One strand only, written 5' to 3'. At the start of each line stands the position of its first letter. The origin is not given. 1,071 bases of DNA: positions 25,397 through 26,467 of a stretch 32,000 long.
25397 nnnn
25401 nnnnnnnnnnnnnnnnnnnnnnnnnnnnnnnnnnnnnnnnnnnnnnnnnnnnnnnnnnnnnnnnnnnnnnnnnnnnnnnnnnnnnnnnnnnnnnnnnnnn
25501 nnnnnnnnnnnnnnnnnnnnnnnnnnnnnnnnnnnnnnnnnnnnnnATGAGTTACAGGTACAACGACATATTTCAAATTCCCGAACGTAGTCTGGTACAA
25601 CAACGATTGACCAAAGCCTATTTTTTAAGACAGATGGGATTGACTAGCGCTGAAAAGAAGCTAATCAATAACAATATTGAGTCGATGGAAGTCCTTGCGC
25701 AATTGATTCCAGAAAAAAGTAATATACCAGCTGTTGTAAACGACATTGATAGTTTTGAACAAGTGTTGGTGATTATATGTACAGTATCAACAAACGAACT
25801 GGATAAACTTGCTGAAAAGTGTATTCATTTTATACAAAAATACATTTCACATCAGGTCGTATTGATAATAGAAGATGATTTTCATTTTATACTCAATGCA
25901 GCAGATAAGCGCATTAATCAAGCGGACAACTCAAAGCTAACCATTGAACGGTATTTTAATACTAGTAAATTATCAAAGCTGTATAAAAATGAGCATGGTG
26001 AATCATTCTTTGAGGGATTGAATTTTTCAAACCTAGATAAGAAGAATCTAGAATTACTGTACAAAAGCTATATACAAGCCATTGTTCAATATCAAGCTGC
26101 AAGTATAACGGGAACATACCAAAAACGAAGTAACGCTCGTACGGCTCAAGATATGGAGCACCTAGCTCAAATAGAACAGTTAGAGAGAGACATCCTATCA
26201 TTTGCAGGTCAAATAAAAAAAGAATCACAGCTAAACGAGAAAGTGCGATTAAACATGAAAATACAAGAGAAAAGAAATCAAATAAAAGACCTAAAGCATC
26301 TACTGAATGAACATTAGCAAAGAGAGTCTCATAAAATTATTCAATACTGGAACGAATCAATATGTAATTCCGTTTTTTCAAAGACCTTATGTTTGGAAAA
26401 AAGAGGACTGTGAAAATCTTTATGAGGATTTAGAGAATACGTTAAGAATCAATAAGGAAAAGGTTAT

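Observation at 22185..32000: Six-gene plus-strand operon: XRE regulator, SNF2 helicase, DUF4391-like, GmrSD-like, Type III Mod, Type III Res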

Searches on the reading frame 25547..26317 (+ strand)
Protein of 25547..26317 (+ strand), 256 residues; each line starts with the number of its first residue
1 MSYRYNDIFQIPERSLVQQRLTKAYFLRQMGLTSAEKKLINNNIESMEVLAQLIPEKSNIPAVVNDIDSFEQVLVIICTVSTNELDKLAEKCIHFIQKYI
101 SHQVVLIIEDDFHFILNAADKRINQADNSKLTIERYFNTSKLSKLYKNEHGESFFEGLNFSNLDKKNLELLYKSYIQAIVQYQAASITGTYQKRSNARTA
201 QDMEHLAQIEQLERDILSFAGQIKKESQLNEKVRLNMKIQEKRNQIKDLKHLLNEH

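Call 6: search_protein_families(library=pfam, proteins=[window:25547-26317:+], max_evalue=0.01)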
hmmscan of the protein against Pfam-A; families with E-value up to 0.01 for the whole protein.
window:25547-26317:+ (256 aa): 1 family
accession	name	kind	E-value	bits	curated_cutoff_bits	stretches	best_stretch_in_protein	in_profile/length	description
PF14335.11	DUF4391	-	3.3e-46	158.5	29.9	1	9-245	1-231/232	Domain of unknown function (DUF4391)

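Call 7: search_protein_families(library=padloc, proteins=[window:25547-26317:+], max_evalue=0.01)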
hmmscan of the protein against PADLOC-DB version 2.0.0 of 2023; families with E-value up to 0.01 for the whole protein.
window:25547-26317:+ (256 aa): 0 families

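Call 9: search_protein_families(library=ncbifam, proteins=[window:25547-26317:+], max_evalue=0.001)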
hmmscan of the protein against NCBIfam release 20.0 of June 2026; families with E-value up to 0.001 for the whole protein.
window:25547-26317:+ (256 aa): 0 families

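Call 20: find_homologous_proteins(query=window:25547-26317:+, max_evalue=0.00001)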
Query window:25547-26317:+ (256 aa): 79 proteins with E <= 0.00001 among 769 candidates.
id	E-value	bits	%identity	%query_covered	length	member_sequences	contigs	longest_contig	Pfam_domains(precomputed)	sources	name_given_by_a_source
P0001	7.1e-158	541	100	100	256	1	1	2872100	PF14335.12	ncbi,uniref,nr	ncbi:DUF4391 domain-containing protein [Nonlabens ponticola]|uniref:DUF4391 domain-containing protei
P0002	5.3e-125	433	80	99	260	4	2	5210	PF14335.12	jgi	jgi:hypothetical protein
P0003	3.7e-123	427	80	98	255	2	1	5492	PF14335.12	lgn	-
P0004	4.3e-123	427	80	99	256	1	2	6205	PF14335.12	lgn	-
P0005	1.2e-117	409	76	99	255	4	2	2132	PF14335.12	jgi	jgi:hypothetical protein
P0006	1.8e-117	409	73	100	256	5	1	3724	PF14335.12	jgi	jgi:hypothetical protein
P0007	4.0e-112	391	74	99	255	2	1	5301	PF14335.12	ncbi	ncbi:MAG: DUF4391 domain-containing protein [Maribacter sp.]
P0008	1.9e-111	389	73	99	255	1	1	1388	PF14335.12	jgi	-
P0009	2.7e-109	382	73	100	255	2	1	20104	PF14335.12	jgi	jgi:hypothetical protein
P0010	1.4e-108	380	73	99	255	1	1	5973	PF14335.12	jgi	jgi:hypothetical protein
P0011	1.6e-108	380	73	99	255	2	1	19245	PF14335.12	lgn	-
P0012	3.6e-108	378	71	99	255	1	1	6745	PF14335.12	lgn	-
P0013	1.4e-106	373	71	99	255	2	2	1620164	PF14335.12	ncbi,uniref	ncbi:DUF4391 domain-containing protein [Maribacter dokdonensis]|uniref:DUF4391 domain-containing pro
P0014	1.0e-103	364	67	100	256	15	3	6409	PF14335.12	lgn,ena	-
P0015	1.3e-102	360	68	100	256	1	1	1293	PF14335.12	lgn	-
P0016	1.3e-100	354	68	100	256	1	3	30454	PF14335.12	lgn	-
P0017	4.8e-100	352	65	100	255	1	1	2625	PF14335.12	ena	-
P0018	1.4e-99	350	67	100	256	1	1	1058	PF14335.12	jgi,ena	-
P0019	1.7e-98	347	67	100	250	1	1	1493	PF14335.12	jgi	jgi:hypothetical protein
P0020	3.9e-98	346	64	99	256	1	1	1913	PF14335.12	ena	-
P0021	5.4e-96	339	62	99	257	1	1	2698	PF14335.12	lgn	-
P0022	3.0e-95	336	63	99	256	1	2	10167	PF14335.12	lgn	-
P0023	2.1e-93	330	65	99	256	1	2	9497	PF14335.12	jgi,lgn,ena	-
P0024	4.6e-93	329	63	99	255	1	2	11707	PF14335.12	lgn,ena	-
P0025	1.0e-92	328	61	99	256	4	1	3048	PF14335.12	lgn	-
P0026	1.1e-92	328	64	98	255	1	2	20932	PF14335.12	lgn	-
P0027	1.3e-92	328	64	99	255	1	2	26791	PF14335.12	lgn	-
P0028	2.9e-92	326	59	99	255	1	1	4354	PF14335.12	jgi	jgi:hypothetical protein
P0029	4.2e-91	323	59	99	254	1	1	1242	PF14335.12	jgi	jgi:hypothetical protein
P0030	2.4e-90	320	62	99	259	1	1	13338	PF14335.12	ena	-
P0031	6.8e-90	319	60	99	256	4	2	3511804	PF14335.12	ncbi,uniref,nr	ncbi:DUF4391 family protein [Tenacibaculum singaporense]|uniref:DUF4391 family protein n=1 Tax=Tenac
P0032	7.3e-90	319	59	100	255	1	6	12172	PF14335.12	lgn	-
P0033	1.9e-89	317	59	100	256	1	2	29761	PF14335.12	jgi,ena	jgi:hypothetical protein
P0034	2.2e-89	317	58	99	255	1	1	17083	PF14335.12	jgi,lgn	jgi:hypothetical protein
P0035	5.9e-89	316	58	100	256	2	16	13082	PF14335.12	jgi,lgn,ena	jgi:hypothetical protein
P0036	5.3e-88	312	59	99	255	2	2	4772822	PF14335.12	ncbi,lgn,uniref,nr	ncbi:DUF4391 domain-containing protein [Mariniflexile sp. AS56]|uniref:DUF4391 domain-containing pro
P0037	6.4e-88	312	59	99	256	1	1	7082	PF14335.12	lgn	-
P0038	4.9e-87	309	58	99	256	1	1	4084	PF14335.12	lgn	-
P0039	1.1e-86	308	58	100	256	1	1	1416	PF14335.12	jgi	jgi:hypothetical protein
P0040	1.3e-86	308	56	100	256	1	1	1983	PF14335.12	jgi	-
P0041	3.2e-86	307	58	99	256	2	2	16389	PF14335.12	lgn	-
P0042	4.7e-84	300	57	100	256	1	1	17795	PF14335.12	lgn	-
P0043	7.1e-84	299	57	99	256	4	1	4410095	PF14335.12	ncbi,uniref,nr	ncbi:DUF4391 domain-containing protein [Olleya sp. HaHaR_3_96]|uniref:DUF4391 domain-containing prot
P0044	8.7e-84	299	57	99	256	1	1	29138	PF14335.12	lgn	-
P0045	1.1e-82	295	56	100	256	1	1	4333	PF14335.12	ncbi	-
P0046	2.0e-82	294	58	100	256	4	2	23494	PF14335.12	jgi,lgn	-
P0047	2.3e-82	294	55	100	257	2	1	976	PF14335.12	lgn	-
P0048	6.8e-81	289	56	100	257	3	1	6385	PF14335.12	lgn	-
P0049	5.2e-80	286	56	99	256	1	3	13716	PF14335.12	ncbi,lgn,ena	-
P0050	8.2e-80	286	52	99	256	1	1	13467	PF14335.12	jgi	jgi:hypothetical protein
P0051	1.1e-76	275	55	97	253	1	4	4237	PF14335.12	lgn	-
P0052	5.0e-76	273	53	100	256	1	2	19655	PF14335.12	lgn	-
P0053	6.2e-76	273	54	97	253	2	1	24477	PF14335.12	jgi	-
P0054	1.2e-74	269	51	99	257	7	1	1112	PF14335.12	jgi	jgi:hypothetical protein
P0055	1.6e-74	268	51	99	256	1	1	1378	PF14335.12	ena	-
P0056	2.2e-73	265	50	99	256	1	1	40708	PF14335.12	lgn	-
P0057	1.1e-72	262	50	99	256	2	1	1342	PF14335.12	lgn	-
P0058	4.4e-72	260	50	98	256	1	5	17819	PF14335.12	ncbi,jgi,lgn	jgi:hypothetical protein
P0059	8.9e-72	259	69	70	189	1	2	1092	PF14335.12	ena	-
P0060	1.1e-71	259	49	99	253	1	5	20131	PF14335.12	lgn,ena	-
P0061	5.2e-71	257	51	100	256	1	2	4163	PF14335.12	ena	-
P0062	1.0e-70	256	51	99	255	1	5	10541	PF14335.12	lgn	-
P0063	3.0e-70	254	51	100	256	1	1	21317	PF14335.12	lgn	-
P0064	6.5e-69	250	49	100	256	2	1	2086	PF14335.12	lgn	-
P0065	1.1e-68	249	49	100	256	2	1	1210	PF14335.12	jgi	-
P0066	4.7e-68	247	50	100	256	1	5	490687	PF14335.12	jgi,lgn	jgi:hypothetical protein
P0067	1.1e-67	246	49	98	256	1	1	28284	PF14335.12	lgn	-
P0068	1.1e-66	243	48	98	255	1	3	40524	PF14335.12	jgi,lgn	-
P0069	7.5e-51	191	46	75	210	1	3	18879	PF14335.12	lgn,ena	-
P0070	4.4e-47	179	41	97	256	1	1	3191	PF14335.12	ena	-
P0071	4.5e-47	179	38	100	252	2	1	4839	PF14335.12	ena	-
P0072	3.6e-45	172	40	95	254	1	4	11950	PF14335.12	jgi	jgi:hypothetical protein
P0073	4.3e-45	172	39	96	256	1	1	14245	PF14335.12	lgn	-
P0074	5.1e-44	169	39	96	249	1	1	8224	PF14335.12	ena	-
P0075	2.6e-39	153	36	97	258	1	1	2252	PF14335.12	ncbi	-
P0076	1.1e-38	151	39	94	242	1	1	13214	PF14335.12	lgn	-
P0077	7.0e-36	142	36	94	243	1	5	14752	PF14335.12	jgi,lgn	jgi:hypothetical protein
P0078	7.6e-24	103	31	91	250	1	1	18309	PF14335.12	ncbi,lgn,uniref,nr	ncbi:DUF4391 domain-containing protein [Clostridium tarantellae]|uniref:DUF4391 family protein n=1 T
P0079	4.7e-17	80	28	96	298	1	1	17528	PF14335.12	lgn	-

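Call 21: find_encoding_contigs(protein=P0001, flank=10000, max_places=2)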
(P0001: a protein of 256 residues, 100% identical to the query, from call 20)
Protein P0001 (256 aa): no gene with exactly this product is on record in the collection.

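Call 22: find_encoding_contigs(protein=P0078, flank=10000, max_places=2)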
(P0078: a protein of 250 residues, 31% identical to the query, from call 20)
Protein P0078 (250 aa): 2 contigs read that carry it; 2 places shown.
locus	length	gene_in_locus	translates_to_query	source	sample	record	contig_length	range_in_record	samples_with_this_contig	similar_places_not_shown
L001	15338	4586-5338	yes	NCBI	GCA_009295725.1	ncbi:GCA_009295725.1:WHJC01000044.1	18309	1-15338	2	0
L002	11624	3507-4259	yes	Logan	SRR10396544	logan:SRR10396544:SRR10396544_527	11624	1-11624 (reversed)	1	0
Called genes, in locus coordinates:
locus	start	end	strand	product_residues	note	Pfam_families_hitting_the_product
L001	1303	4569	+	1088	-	PF00176:SNF2-rel_dom, PF00270:DEAD (faint), PF04851:ResIII (weak), PF00271:Helicase_C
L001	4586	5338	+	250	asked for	PF14335:DUF4391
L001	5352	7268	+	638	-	PF01555:N6_N4_Mtase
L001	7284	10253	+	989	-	PF04851:ResIII, PF00270:DEAD (weak), PF19778:RE_endonuc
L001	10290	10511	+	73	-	PF02229:PC4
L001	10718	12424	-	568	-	-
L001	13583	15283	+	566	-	PF10134:RPA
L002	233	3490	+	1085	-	PF00176:SNF2-rel_dom, PF00270:DEAD (faint), PF04851:ResIII (weak), PF00271:Helicase_C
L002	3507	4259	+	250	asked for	PF14335:DUF4391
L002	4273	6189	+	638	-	PF01555:N6_N4_Mtase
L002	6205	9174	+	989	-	PF04851:ResIII, PF00270:DEAD (weak), PF19778:RE_endonuc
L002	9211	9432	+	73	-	PF02229:PC4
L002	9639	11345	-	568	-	-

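Call 27: find_related_loci(query=A2, collection=genome_contigs, flank=10000)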
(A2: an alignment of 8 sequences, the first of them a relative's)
Query A2 (256 aa) in genome_contigs; peptide patterns used: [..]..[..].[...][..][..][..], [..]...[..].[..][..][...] (x = any residue, [..] = any of these).
175 stretches matched a pattern; 40 encode a relative of the query (tblastn E <= 1e-3); 39 distinct loci.
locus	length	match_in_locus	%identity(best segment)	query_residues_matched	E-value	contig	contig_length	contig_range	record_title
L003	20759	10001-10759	59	1-253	2e-98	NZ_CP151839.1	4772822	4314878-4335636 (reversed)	Mariniflexile sp. AS56 chromosome, complete genome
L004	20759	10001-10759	58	1-253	5e-98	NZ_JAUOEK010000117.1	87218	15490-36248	Flavivirga aquimarina strain KCTC 52353 k141_87, whole genome shotgun sequence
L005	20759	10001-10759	58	1-253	1e-96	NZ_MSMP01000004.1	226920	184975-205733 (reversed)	Tenacibaculum agarivorans strain HZ1 contig4, whole genome shotgun sequence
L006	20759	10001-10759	57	1-253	2e-95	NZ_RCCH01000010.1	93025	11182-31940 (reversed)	Lacinutrix venerupis strain DSM 28755 Ga0181026_110, whole genome shotgun sequence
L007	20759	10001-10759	56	1-253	2e-94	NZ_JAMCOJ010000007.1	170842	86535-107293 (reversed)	Cellulophaga sp. 20_2_10 Scaffold7, whole genome shotgun sequence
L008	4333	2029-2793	56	1-255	2e-93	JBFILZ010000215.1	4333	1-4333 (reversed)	MAG: Bacillus sp. (in: firmicutes) isolate Mix_sand12.2021.10.G.12 k141_463057_length_4333_cov_31.7326, whole genome sho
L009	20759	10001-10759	55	1-253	7e-91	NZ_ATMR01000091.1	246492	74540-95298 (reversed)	Winogradskyella psychrotolerans RS-3 Winogradskyella_psychrotolerans_contig_1, whole genome shotgun sequence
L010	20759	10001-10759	53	1-253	2e-89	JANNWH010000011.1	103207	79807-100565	MAG: Flavobacteriales bacterium isolate VAR_34_metabat_396 VAR_34_k141_812449, whole genome shotgun sequence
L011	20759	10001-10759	52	1-253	6e-88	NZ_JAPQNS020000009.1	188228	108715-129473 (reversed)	Flavobacterium sp. SUN052 contig9, whole genome shotgun sequence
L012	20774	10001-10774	53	1-256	3e-87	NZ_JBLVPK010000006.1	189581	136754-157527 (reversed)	Flavobacterium sp. LB2P74 L08_6, whole genome shotgun sequence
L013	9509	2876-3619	54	3-250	2e-85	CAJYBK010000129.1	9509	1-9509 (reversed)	MAG TPA_asm: uncultured Flavobacteriales bacterium isolate SRR5242449_bin.10_MetaBAT_v2.12.1_MAG genome assembly, contig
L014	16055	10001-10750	47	1-250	5e-79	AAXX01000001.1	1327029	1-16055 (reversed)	Flavobacteria bacterium BAL38 1101699887718, whole genome shotgun sequence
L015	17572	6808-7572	45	1-255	2e-76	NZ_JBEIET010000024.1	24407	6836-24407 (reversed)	MAG: Flavobacterium sp. isolate Sample-101-S75-bin-98 Sample_101_S75-bin_98-k141_613836, whole genome shotgun sequence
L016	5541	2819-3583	45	1-255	1e-76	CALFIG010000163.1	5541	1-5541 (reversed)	MAG TPA_asm: uncultured Flavobacterium sp. isolate SRR6231180_bin.26_CONCOCT_v1.1_MAG genome assembly, contig: ERZ650252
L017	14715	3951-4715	45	1-255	8e-76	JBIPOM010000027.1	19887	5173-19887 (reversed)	MAG: Flavobacterium sp. isolate ME2014-06-18_3300034117_group5_bin140 Rohwer_bin879_scaffold_1321_c1, whole genome shotg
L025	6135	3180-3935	41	1-253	1e-55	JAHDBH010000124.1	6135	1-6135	MAG: Saprospiraceae bacterium isolate MAG-106 ND_6706, whole genome shotgun sequence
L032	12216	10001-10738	37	8-251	9e-48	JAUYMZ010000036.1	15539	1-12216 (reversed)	MAG: Bacteroidota bacterium isolate C3_concoct.bin.81 C3_k141_16947, whole genome shotgun sequence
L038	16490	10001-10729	33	9-249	7e-32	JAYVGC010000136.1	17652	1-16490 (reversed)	MAG: Flavobacterium sp. isolate GL45_UP_metabat_13 GL45_UP_metabat_13_135, whole genome shotgun sequence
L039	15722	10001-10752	37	6-254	7e-38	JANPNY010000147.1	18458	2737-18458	MAG: Chitinophagaceae bacterium isolate VAR_87_metabat_191 VAR_87_k141_2193950, whole genome shotgun sequence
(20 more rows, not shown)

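Call 32: predict_structure(alignment_id=A1)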
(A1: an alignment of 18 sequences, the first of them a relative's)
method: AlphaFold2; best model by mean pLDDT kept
length: 256 residues; sequences in the alignment: 18
mean_pLDDT: 90.7   pTM: 0.82
mean pLDDT of the five models: 90.7, 90.5, 90.4, 90.1, 89.8
residues with pLDDT >= 90: 182; 70-90: 70; 50-70: 2; < 50: 2
segments of 3 or more residues with pLDDT < 50: none
pLDDT, mean of each block of 10 residues (from residue 1): 77 90 88 92 94 95 94 96 93 94 95 95 88 93 85 91 95 95 86 78 88 93 92 94 93 78
secondary structure, 60 per line:
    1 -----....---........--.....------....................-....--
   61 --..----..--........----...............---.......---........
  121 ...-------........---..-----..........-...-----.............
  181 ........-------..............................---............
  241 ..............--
elements in order: H6-9 E16-20 H23-27 H34-43 E44-53 H55-58 E73-80 H85-99 E103-109 E113-123 E131-138 H149-158 H168-188 H196-225 H229-254

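Call 34: search_solved_structures(query=A1, max_evalue=10)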
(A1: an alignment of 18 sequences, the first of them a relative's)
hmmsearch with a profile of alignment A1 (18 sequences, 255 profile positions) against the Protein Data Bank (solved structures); distinct sequences matched with E-value up to 10: 3.
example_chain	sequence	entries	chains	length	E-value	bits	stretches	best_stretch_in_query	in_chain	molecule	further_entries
4ml3_A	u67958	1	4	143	0.0012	21.5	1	71-150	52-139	Response regulator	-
4mld_A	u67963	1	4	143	0.0015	21.2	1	74-150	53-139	Response regulator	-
4cbv_A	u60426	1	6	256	0.0021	20.8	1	72-146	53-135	COME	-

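Call 37: fold_search(model_id=the predicted structure, library=pdb)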
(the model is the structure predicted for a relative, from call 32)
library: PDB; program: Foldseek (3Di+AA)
matches with E <= 10: 313; with E <= 0.001: 0
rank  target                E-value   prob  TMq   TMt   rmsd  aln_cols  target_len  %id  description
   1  8tme_E                8.6e-02  0.16  0.18  0.15  20.3       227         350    8  Cryo-EM structure of CorA in complex with conformation-specific synthetic antibody C18 and 100 uM MgCl2, State MG0.1-1 (released 2025-02-12)
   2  3bio_B                1.4e-01  0.14  0.15  0.14  16.1       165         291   12  Crystal structure of oxidoreductase (Gfo/Idh/MocA family member) from Porphyromonas gingivalis W83 (released 2007-12-25)
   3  6c0f_I                1.5e-01  0.09  0.16  0.14  16.9       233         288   10  Yeast nucleolar pre-60S ribosomal subunit (state 2) (released 2018-03-14)
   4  7mq8_SM               1.6e-01  0.14  0.14  0.13  10.6       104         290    9  Cryo-EM structure of the human SSU processome, state pre-A1 (released 2021-09-22)
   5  7mqa_SM               1.7e-01  0.15  0.14  0.14  10.5       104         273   10  Cryo-EM structure of the human SSU processome, state post-A1 (released 2021-09-22)
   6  8ir3_T                2.3e-01  0.10  0.14  0.13  12.1       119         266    6  human nuclear pre-60S ribosomal particle - State B' (released 2023-08-09)
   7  6z01_A                3.3e-01  0.23  0.17  0.09  13.4       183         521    9  DNA Topoisomerase (released 2021-11-17)
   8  8ioo_A                4.4e-01  0.11  0.11  0.09   6.1        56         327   12  Crystal structure of Deinococcus radiodurans RecJ-like protein in complex with Mg2+ (released 2024-03-20)
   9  5oql_b                4.4e-01  0.08  0.13  0.12  11.2       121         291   10  Cryo-EM structure of the 90S pre-ribosome from Chaetomium thermophilum (released 2017-10-11)
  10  8rl2_CJ               4.9e-01  0.11  0.15  0.14   9.9       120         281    5  Human pre-60S - State 5 (released 2025-01-15)
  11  5o9e_A                4.9e-01  0.09  0.14  0.17  10.7       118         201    3  Crystal structure of the Imp4-Mpp10 complex from Chaetomium thermophilum (released 2017-08-30)
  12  5loc_B                4.9e-01  0.07  0.18  0.15  16.4       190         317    8  Crystal structure of the engineered D-Amino Acid Dehydrogenase (DAADH) (released 2017-08-16)
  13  9qiw_CJ               5.8e-01  0.10  0.14  0.13   9.9       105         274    7  Human pre-60S - State 3 (released 2025-04-30)
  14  3dev_A                8.7e-01  0.10  0.12  0.10   4.9        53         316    9  Crystal structure of SH1221 protein from Staphylococcus haemolyticus, Northeast Structural Genomics Consortium Target  (released 2008-08-05)
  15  3j7y_s                1.0e+00  0.08  0.17  0.13   9.1       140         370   12  Structure of the large ribosomal subunit from human mitochondria (released 2014-10-15)
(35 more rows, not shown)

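Call 50: search_protein_families(library=pfam, proteins=[L005:12803-13708:+, L009:10801-12501:+, L009:13116-14684:+, L009:16624-18087:+, L014:8441-9181:+, L025:3941-4948:+, L032:8956-9987:+, L038:12701-13849:+, L038:13839-15272:+, L039:12658-14550:+], max_evalue=0.001)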
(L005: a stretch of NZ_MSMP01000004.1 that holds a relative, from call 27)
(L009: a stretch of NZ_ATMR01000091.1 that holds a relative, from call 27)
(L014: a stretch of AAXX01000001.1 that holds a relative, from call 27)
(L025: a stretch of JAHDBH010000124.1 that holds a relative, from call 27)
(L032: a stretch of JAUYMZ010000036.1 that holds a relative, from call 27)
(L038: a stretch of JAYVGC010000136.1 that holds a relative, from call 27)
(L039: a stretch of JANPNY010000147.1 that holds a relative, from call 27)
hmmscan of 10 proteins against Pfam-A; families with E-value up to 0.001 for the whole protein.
L005:12803-13708:+ (301 aa): 1 family
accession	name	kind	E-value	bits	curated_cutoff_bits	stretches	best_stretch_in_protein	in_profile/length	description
PF07751.16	Abi_2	-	5.3e-61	206.6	25.6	1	33-218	2-184/184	Abi-like protein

L009:10801-12501:+ (566 aa): 1 family
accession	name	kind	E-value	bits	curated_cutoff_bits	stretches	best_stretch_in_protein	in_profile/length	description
PF03235.19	GmrSD_N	-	6.9e-36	124.7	33.2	1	10-197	3-199/199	GmrSD restriction endonuclease, N-terminal domain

L009:13116-14684:+ (522 aa): 0 families

L009:16624-18087:+ (487 aa): 2 families
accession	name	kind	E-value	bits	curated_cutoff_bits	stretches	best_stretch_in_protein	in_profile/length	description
PF13749.12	HATPase_c_4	-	1.1e-19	70.6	26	1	311-396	1-89/89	Putative ATP-dependent DNA helicase recG C-terminal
PF04326.19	SLFN_AlbA_2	-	2e-16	61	25.3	1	23-139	1-117/118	Schlafen, AlbA_2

L014:8441-9181:+ (246 aa): 0 families

L025:3941-4948:+ (335 aa): 1 family
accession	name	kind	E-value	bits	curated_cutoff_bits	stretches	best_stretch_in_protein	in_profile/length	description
PF13310.11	Virulence_RhuM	-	2.2e-103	345.4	33.7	1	62-310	1-250/252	Virulence protein RhuM family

L032:8956-9987:+ (343 aa): 0 families

L038:12701-13849:+ (382 aa): 1 family
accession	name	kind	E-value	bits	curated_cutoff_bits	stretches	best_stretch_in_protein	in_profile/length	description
PF13271.11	DUF4062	-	9.4e-11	42.2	24.7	1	180-275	1-82/82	Domain of unknown function (DUF4062)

L038:13839-15272:+ (477 aa): 2 families
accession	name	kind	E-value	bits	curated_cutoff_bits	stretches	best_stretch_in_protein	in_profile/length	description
PF04326.19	SLFN_AlbA_2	-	5.9e-16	59.5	25.3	1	15-121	1-114/118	Schlafen, AlbA_2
PF13749.12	HATPase_c_4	-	9.3e-16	58.1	26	1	298-381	5-89/89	Putative ATP-dependent DNA helicase recG C-terminal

L039:12658-14550:+ (630 aa): 2 families
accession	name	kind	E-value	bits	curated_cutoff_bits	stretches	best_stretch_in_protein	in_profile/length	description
PF13749.12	HATPase_c_4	-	1.2e-17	64.1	26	1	322-399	2-83/89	Putative ATP-dependent DNA helicase recG C-terminal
PF04326.19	SLFN_AlbA_2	-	7.6e-11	43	25.3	1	20-144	5-117/118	Schlafen, AlbA_2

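Call 60: search_protein_representatives(alignment_id=A1)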
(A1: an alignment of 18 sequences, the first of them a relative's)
Query: 18 sequences, 255 profile positions. Proteins with E-value up to 0.001 (for the whole library): 2080; up to 1e-10: 1051; up to 1e-30: 329. The best 150 are listed.
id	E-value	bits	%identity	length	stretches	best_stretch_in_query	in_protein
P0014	7.5e-97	340.1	-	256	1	1-254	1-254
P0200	3.8e-92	324.7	-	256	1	1-254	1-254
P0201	5.2e-90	317.7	-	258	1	1-254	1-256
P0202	4.7e-87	308.0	-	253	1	4-254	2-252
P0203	2.9e-84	298.9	-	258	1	1-253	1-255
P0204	4.1e-84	298.4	-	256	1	1-254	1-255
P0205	1.7e-82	293.1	-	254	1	6-253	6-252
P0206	2.0e-82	292.8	-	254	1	4-253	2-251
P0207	2.0e-82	292.8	-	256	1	1-254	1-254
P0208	1.4e-81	290.1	-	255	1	1-254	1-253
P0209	1.8e-81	289.7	-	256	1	3-253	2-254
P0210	9.1e-80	284.1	-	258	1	1-254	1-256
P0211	9.2e-78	277.6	-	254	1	3-254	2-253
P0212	8.4e-75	267.9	-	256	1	5-253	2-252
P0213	3.5e-73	262.5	-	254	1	1-254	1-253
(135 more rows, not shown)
